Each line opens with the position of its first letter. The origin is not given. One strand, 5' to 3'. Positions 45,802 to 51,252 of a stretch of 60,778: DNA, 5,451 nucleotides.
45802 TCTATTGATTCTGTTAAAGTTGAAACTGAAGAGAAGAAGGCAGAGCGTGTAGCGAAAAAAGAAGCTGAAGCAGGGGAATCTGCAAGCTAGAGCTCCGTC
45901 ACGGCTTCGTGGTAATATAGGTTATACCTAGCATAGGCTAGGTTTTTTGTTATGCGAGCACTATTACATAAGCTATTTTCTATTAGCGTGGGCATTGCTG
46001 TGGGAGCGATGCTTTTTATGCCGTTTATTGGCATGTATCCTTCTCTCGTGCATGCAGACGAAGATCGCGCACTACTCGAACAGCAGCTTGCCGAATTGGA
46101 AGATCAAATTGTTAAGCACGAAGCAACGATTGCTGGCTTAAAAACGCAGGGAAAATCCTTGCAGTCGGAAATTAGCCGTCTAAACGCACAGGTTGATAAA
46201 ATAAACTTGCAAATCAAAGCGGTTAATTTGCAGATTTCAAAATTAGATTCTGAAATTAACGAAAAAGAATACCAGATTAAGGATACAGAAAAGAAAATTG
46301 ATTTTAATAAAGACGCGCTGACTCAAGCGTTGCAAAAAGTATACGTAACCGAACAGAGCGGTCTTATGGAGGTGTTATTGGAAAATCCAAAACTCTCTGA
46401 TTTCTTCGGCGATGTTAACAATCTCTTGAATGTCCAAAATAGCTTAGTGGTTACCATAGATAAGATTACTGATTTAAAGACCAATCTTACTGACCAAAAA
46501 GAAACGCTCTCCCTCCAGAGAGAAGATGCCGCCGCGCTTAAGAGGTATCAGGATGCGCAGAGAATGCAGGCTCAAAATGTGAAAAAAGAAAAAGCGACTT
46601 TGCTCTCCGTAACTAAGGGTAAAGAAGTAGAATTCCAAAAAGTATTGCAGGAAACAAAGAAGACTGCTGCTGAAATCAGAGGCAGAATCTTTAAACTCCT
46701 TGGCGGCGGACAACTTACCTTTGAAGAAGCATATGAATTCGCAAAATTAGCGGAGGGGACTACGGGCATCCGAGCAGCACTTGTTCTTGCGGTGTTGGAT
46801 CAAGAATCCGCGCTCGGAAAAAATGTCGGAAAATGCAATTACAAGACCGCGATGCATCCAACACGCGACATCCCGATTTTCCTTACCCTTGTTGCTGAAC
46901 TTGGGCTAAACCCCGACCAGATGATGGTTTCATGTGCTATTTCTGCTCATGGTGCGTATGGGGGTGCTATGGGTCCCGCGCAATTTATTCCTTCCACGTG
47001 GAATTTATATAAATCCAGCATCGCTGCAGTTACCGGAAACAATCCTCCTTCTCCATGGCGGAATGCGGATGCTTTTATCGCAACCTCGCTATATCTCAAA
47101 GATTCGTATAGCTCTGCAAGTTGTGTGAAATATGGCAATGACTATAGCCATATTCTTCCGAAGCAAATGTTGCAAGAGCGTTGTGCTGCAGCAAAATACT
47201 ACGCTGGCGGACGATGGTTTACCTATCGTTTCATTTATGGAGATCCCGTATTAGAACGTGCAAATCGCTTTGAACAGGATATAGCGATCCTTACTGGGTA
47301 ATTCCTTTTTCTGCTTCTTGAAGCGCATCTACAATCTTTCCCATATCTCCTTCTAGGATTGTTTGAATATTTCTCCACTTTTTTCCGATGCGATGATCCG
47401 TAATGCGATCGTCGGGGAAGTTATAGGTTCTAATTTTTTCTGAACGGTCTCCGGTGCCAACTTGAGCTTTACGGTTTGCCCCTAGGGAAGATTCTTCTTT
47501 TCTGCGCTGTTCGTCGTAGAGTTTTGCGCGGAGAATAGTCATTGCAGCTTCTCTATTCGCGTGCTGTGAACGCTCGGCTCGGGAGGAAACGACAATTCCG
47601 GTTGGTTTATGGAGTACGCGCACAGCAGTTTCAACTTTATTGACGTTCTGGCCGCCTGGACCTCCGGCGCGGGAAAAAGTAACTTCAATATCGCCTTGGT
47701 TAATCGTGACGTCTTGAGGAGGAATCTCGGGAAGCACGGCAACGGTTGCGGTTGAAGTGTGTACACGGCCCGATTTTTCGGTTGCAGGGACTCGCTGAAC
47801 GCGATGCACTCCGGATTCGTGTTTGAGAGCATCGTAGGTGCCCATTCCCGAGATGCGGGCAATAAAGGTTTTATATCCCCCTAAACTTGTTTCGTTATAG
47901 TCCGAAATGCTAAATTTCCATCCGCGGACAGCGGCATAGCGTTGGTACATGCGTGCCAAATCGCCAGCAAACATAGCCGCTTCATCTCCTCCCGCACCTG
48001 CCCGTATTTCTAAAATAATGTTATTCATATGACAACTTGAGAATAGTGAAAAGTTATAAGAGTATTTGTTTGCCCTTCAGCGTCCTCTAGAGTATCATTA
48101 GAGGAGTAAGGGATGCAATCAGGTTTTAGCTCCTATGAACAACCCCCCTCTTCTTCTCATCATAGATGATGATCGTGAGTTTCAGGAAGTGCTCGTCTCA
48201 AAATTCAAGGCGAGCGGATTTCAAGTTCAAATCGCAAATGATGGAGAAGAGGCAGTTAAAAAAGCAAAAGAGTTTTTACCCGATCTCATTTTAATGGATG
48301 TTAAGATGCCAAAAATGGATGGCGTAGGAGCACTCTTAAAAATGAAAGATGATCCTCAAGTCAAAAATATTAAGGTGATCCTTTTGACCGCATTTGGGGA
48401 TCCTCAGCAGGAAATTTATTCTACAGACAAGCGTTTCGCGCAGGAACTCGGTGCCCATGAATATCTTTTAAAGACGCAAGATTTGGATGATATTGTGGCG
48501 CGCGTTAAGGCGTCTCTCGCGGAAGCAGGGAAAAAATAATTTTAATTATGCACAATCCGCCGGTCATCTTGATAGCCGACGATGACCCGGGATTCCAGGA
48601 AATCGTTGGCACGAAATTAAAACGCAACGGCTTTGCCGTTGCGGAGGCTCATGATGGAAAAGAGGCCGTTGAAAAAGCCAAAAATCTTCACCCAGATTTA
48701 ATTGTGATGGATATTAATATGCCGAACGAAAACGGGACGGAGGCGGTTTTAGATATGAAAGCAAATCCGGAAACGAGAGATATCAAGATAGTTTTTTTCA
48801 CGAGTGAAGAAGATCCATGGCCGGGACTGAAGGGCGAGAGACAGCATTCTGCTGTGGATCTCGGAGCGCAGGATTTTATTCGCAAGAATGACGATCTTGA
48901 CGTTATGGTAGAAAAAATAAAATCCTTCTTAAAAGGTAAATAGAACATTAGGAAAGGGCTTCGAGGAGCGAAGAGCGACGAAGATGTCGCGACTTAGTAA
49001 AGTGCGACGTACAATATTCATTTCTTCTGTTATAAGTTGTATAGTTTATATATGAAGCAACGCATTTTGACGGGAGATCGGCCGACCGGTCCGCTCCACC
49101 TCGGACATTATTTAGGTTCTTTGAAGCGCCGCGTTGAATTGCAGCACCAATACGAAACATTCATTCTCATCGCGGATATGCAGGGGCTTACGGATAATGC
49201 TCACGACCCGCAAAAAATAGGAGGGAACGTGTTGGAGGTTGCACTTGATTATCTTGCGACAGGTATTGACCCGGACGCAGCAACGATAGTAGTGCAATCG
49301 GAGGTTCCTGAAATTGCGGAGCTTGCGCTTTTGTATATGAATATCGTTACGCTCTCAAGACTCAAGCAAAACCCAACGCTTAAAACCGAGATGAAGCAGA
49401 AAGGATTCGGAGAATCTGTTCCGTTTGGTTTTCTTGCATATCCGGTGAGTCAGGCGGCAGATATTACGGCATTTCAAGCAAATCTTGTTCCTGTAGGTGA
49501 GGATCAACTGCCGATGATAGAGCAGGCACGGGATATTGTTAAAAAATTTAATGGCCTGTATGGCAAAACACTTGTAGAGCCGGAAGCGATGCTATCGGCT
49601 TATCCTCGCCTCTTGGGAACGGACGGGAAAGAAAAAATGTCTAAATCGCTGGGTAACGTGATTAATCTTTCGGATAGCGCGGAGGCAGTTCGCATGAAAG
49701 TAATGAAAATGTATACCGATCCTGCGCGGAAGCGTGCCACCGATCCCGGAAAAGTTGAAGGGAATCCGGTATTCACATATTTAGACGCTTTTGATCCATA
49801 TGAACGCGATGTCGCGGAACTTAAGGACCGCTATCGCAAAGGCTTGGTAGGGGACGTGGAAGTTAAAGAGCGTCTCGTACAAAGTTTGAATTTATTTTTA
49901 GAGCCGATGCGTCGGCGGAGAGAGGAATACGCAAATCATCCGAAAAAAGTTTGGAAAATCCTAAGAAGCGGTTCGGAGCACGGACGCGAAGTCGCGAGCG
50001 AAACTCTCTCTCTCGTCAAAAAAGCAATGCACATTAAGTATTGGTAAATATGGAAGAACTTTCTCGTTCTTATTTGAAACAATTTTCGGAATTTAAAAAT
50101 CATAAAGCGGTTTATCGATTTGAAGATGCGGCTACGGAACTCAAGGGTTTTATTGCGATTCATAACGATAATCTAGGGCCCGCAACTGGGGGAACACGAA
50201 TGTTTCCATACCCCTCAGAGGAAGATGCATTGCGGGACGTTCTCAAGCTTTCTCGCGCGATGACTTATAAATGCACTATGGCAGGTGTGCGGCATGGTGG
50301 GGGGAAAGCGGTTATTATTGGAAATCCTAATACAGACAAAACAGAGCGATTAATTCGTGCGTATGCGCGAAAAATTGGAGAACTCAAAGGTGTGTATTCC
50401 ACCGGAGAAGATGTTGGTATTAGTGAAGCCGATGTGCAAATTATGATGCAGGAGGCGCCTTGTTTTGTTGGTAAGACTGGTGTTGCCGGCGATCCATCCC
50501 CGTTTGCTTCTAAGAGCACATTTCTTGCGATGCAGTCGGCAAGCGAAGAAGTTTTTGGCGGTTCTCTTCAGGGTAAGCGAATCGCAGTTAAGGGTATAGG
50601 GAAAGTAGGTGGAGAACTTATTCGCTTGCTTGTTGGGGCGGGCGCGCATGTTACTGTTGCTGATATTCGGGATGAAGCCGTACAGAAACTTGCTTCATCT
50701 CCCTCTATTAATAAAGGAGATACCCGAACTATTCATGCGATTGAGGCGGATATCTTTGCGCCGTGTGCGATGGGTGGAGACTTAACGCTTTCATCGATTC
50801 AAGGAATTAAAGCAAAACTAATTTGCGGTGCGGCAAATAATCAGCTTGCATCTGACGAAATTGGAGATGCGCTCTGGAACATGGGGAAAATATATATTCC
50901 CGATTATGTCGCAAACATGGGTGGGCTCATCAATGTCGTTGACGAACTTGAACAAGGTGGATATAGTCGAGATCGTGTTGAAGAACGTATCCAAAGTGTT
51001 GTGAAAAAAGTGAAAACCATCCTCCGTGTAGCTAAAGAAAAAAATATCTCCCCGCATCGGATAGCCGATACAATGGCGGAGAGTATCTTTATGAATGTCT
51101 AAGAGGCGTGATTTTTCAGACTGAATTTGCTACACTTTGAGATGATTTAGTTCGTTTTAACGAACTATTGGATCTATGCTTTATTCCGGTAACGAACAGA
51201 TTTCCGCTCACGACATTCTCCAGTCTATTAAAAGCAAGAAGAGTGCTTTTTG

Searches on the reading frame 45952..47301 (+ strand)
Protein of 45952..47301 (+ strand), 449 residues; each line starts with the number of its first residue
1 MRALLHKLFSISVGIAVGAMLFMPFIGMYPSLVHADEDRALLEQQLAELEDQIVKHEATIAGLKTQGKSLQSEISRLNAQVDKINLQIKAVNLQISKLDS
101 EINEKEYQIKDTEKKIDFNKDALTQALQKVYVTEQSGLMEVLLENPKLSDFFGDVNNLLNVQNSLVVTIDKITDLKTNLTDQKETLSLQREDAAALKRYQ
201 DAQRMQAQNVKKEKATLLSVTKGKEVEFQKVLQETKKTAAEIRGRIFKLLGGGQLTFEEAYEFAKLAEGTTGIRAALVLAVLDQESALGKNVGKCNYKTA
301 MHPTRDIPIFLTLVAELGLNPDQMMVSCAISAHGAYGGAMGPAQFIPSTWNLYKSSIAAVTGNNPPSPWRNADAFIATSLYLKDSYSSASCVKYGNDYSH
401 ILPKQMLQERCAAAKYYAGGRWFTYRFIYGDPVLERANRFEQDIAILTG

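Call 76: search_protein_families(library=pfam, proteins=[window:45952-47301:+], max_evalue=0.00001)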
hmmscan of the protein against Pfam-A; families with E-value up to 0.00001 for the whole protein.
window:45952-47301:+ (449 aa): 1 family
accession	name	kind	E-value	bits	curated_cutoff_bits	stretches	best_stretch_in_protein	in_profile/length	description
PF13406.11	SLT_2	-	3.2e-07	30.3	24.3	1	249-384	62-198/292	Transglycosylase SLT domain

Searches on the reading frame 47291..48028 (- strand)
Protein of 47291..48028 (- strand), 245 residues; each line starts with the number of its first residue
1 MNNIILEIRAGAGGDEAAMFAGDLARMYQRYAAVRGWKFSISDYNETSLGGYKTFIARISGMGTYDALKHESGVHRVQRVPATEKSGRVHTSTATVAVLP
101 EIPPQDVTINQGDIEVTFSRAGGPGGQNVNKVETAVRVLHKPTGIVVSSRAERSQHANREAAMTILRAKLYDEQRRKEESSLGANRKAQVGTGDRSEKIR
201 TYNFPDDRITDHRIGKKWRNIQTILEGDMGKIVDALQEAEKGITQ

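Call 76: search_protein_families(library=pfam, proteins=[window:47291-48028:-], max_evalue=0.00001)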
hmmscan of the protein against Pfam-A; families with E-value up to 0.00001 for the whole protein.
window:47291-48028:- (245 aa): 2 families
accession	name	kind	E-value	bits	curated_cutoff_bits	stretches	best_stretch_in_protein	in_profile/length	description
PF03462.23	PCRF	-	5.3e-45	154.1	24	1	2-96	100-194/194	PCRF domain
PF00472.26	RF-1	-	3.3e-39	133.9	35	1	106-213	4-116/116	RF-1 domain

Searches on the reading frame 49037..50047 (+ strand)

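Call 76: search_protein_families(library=pfam, proteins=[window:49037-50047:+], max_evalue=0.00001)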
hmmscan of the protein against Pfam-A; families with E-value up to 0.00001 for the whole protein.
window:49037-50047:+ (336 aa): 1 family
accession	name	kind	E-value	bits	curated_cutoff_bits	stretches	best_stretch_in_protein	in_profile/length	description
PF00579.31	tRNA-synt_1b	-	1.3e-62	212.2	21.1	1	9-288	7-291/292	tRNA synthetases class I (W and Y)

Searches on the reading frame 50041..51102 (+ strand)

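Call 76: search_protein_families(library=pfam, proteins=[window:50041-51102:+], max_evalue=0.00001)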
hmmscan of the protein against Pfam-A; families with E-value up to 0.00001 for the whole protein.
window:50041-51102:+ (353 aa): 2 families
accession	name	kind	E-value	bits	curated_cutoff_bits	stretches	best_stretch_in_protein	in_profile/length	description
PF02812.23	ELFV_dehydrog_N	-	2.1e-25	89.3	25.3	1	30-138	17-126/129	Glu/Leu/Phe/Val dehydrogenase, dimerisation domain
PF00208.27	ELFV_dehydrog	-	7.9e-15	55.6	23.4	1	214-342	89-225/241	Glutamate/Leucine/Phenylalanine/Valine dehydrogenase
